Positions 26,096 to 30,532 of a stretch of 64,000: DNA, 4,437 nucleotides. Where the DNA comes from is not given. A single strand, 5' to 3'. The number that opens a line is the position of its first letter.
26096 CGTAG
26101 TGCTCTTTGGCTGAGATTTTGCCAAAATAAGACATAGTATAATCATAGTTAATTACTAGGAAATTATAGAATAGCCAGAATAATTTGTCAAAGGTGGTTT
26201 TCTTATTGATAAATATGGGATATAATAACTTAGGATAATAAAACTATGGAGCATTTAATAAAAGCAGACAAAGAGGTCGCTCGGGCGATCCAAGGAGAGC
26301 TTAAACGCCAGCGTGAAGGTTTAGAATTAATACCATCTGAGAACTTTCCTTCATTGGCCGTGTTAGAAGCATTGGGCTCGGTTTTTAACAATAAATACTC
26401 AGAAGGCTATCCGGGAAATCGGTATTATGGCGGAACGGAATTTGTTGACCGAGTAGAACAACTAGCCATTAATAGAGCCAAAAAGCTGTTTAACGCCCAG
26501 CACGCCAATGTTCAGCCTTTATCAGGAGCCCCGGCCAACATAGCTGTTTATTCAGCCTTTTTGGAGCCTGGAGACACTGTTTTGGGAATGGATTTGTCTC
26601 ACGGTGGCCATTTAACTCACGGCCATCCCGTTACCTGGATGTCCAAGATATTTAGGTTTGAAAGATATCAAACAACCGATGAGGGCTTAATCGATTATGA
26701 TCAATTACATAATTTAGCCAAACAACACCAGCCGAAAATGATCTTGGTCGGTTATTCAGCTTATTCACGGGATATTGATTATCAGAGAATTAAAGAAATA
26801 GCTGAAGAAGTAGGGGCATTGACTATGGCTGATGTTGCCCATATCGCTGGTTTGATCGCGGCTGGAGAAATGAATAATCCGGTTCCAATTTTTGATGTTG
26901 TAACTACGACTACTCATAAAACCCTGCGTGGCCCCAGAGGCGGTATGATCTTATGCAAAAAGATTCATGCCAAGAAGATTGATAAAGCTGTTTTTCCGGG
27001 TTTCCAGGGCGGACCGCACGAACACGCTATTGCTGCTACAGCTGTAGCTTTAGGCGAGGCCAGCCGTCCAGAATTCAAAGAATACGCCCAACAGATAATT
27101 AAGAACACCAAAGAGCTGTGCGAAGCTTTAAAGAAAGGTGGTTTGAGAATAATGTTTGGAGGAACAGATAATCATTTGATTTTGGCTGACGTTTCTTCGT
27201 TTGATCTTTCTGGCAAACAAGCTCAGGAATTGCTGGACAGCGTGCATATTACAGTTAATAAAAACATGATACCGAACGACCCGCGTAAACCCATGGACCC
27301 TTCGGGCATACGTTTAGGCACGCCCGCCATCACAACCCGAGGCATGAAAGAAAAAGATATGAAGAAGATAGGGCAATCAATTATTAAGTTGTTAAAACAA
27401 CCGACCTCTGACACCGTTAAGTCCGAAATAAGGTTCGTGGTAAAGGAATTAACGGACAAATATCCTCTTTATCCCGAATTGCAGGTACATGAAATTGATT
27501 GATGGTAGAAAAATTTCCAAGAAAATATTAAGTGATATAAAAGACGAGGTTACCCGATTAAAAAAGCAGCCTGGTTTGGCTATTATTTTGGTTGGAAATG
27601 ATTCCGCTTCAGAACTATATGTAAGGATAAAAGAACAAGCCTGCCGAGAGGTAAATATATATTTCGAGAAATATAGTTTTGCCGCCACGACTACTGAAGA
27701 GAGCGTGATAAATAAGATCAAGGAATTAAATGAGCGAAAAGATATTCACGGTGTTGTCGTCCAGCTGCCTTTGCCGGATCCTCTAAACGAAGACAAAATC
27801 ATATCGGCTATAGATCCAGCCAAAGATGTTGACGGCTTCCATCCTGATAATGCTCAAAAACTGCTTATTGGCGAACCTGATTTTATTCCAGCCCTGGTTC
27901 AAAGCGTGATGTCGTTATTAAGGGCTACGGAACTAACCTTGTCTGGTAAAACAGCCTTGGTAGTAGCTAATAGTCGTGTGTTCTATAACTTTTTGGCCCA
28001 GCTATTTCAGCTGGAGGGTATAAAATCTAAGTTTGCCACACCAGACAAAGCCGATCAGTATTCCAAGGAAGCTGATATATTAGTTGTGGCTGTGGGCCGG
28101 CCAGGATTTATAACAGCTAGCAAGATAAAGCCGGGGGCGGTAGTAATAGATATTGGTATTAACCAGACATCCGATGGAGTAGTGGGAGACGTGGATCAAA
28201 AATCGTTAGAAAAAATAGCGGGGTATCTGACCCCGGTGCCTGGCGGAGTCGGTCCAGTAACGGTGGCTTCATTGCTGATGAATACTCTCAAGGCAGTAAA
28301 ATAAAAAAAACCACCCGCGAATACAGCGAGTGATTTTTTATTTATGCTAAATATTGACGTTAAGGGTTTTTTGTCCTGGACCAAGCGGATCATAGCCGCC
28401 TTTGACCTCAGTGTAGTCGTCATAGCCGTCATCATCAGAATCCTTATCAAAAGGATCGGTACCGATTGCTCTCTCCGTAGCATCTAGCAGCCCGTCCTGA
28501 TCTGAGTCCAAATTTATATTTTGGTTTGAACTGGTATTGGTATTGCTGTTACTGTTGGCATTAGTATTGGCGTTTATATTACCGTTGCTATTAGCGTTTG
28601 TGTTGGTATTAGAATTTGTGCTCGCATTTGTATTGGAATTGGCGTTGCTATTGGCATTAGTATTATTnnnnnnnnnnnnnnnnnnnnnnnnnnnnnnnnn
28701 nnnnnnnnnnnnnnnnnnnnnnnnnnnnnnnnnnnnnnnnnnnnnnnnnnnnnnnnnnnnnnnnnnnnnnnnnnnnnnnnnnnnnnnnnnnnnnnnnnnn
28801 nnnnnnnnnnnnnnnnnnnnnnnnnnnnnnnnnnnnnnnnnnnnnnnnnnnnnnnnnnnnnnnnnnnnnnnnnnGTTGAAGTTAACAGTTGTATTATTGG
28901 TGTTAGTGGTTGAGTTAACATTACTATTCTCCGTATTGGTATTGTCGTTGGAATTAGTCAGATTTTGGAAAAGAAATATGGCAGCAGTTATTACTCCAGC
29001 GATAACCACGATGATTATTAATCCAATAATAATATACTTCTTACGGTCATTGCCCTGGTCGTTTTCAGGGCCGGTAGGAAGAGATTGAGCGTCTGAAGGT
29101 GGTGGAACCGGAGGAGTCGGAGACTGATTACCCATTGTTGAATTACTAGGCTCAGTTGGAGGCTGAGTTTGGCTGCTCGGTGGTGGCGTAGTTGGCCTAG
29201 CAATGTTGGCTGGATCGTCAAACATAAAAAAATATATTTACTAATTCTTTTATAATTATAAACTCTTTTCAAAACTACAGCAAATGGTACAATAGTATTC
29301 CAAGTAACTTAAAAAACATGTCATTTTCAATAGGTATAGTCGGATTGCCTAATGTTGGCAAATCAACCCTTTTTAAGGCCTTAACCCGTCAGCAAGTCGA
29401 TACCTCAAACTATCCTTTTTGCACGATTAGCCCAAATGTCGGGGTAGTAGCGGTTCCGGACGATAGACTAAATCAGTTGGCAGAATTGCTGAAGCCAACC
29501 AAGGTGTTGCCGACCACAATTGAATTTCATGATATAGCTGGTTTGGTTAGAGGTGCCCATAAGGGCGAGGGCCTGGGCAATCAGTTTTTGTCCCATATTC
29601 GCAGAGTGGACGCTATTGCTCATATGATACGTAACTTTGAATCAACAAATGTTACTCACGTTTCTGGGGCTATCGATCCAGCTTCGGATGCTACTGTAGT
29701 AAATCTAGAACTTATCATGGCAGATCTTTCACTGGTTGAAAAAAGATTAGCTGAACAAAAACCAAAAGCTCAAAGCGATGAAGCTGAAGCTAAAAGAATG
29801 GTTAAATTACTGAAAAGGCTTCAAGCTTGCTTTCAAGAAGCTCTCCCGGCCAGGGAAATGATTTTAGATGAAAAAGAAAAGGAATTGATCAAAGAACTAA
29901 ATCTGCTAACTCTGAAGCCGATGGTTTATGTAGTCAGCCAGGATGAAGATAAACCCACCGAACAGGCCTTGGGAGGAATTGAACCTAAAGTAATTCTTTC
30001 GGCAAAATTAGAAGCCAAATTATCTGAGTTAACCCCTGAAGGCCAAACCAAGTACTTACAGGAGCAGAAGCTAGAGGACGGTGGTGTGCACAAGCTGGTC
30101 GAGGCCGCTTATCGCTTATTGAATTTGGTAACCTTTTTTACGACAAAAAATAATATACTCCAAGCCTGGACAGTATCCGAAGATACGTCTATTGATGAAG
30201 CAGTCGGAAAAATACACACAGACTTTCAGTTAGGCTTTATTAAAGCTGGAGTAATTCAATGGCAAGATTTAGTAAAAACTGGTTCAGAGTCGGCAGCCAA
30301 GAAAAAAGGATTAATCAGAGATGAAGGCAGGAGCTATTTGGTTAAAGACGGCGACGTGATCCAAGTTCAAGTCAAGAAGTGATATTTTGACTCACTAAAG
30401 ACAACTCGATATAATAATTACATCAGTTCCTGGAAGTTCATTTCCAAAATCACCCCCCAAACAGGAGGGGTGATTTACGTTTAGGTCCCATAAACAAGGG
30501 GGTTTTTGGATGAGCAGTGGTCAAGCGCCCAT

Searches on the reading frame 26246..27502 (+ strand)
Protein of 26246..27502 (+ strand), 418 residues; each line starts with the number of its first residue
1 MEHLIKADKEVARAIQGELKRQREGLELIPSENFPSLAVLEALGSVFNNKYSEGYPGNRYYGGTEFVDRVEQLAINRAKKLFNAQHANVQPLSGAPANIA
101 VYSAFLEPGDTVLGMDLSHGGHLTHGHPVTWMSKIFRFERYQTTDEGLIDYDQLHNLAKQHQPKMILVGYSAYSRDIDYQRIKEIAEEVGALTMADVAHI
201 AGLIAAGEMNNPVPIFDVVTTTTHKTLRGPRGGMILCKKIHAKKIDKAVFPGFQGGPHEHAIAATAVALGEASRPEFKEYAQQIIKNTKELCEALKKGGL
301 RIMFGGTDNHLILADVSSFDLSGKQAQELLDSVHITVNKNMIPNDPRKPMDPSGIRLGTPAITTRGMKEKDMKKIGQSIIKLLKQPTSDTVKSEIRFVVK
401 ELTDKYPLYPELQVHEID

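Call 12: search_protein_families(library=pfam, proteins=[window:26246-27502:+], max_evalue=0.00001)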
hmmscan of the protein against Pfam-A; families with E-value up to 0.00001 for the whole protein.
window:26246-27502:+ (418 aa): 2 families
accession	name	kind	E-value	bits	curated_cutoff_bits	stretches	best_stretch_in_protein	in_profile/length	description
PF00464.25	SHMT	-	6.4e-160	532.5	27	1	6-378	3-398/399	Serine hydroxymethyltransferase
PF00155.27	Aminotran_1_2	-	1.9e-13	50.8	19.7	1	77-365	54-352/361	Aminotransferase class I and II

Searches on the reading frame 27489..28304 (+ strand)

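Call 12: search_protein_families(library=pfam, proteins=[window:27489-28304:+], max_evalue=0.00001)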
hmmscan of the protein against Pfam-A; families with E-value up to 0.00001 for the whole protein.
window:27489-28304:+ (271 aa): 2 families
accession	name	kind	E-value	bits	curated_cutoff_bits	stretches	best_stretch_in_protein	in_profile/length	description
PF02882.25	THF_DHG_CYH_C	-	1.9e-42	144.7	27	1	118-271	1-157/160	Tetrahydrofolate dehydrogenase/cyclohydrolase, NAD(P)-binding domain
PF00763.28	THF_DHG_CYH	-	1.8e-38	131.7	32.8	1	4-115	1-115/115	Tetrahydrofolate dehydrogenase/cyclohydrolase, catalytic domain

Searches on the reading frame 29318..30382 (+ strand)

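Call 12: search_protein_families(library=pfam, proteins=[window:29318-30382:+], max_evalue=0.00001)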
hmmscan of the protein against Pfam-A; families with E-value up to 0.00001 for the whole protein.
window:29318-30382:+ (354 aa): 3 families
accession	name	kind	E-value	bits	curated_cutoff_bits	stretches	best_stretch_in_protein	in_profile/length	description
PF06071.19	YchF-GTPase_C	-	1.8e-27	95.7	27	1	270-351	1-82/84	Protein of unknown function (DUF933)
PF01926.29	MMR_HSR1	-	1e-21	77.6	21.9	1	5-109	2-86/113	50S ribosome-binding GTPase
PF02421.24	FeoB_N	-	7.4e-08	32.5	27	1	4-48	2-46/156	Ferrous iron transport protein B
